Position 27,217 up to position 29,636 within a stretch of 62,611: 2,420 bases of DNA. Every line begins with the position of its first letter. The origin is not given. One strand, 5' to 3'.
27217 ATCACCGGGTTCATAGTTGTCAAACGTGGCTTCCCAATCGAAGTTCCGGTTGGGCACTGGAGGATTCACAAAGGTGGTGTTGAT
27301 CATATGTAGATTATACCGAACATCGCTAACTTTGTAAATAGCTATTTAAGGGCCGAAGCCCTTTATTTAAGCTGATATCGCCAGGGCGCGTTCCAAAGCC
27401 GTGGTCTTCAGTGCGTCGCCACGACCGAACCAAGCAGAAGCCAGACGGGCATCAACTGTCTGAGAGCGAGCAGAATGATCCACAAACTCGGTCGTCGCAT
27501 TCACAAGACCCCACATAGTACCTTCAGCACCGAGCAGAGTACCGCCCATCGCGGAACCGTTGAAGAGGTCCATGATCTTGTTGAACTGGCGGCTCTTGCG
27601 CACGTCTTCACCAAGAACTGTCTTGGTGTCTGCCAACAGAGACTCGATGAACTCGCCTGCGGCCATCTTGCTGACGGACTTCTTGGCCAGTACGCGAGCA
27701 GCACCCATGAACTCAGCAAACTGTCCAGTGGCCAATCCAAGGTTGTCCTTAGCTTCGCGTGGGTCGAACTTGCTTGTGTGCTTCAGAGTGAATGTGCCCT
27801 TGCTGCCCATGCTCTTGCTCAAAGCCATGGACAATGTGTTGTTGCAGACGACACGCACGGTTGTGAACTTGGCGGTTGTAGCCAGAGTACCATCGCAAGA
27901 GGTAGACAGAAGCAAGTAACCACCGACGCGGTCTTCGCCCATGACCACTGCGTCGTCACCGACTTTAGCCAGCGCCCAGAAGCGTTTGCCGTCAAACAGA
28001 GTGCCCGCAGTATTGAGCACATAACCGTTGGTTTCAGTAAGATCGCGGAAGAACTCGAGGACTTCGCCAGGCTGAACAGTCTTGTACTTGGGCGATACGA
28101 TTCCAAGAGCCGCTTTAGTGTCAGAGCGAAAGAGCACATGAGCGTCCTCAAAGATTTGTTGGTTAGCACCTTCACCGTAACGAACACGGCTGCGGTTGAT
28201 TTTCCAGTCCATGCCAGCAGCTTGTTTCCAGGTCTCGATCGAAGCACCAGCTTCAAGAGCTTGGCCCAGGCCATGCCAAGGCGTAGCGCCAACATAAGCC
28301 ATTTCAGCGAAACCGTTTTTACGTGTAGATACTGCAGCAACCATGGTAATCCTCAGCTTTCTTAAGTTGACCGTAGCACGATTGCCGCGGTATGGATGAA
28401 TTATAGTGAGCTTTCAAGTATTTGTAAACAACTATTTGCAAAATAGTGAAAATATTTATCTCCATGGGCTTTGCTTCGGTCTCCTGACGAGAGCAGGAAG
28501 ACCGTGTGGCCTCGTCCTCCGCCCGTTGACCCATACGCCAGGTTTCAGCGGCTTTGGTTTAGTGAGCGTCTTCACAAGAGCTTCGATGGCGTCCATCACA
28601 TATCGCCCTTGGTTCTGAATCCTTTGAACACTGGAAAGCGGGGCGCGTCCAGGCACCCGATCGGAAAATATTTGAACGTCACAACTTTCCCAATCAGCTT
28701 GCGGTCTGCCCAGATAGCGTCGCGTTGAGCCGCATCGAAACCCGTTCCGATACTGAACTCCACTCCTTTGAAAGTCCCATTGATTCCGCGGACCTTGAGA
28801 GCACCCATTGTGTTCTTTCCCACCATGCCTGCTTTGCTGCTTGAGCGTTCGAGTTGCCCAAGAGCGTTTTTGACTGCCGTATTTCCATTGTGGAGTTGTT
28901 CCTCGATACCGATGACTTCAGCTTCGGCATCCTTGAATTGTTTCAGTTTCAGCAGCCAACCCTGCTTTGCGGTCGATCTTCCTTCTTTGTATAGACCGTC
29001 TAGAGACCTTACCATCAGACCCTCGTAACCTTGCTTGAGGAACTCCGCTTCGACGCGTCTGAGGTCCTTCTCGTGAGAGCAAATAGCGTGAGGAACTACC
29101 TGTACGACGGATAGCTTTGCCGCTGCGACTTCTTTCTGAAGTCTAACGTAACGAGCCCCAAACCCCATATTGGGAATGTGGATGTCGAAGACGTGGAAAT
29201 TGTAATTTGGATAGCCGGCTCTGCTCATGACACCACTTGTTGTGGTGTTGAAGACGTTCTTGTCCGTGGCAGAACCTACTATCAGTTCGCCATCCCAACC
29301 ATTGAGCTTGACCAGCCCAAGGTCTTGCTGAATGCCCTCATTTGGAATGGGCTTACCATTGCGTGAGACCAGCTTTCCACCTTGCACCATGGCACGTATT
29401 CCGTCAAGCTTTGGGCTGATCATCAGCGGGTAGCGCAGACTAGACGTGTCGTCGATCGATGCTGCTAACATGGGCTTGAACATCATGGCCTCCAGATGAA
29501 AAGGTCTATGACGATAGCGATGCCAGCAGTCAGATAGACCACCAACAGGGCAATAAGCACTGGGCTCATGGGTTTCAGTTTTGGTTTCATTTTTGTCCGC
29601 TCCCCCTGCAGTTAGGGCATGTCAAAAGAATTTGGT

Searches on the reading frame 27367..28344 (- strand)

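Call 17: search_protein_families(library=pfam, proteins=[window:27367-28344:-], max_evalue=0.01)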
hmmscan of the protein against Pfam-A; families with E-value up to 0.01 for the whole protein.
window:27367-28344:- (325 aa): 1 family
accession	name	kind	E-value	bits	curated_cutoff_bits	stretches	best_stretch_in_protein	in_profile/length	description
PF06067.16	DUF932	-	5.6e-58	196.8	23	1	79-305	1-227/227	Domain of unknown function (DUF932)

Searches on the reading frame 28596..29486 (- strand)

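Call 17: search_protein_families(library=pfam, proteins=[window:28596-29486:-], max_evalue=0.01)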
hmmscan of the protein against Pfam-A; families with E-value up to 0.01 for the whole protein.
window:28596-29486:- (296 aa): 2 families
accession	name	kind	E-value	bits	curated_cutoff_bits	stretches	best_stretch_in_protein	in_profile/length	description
PF14743.12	DNA_ligase_OB_2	-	2.1e-13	50.5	28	1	224-291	7-66/66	DNA ligase OB-like domain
PF01068.26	DNA_ligase_A_M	-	2.8e-10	40.7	26.2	1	5-182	1-204/204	ATP dependent DNA ligase domain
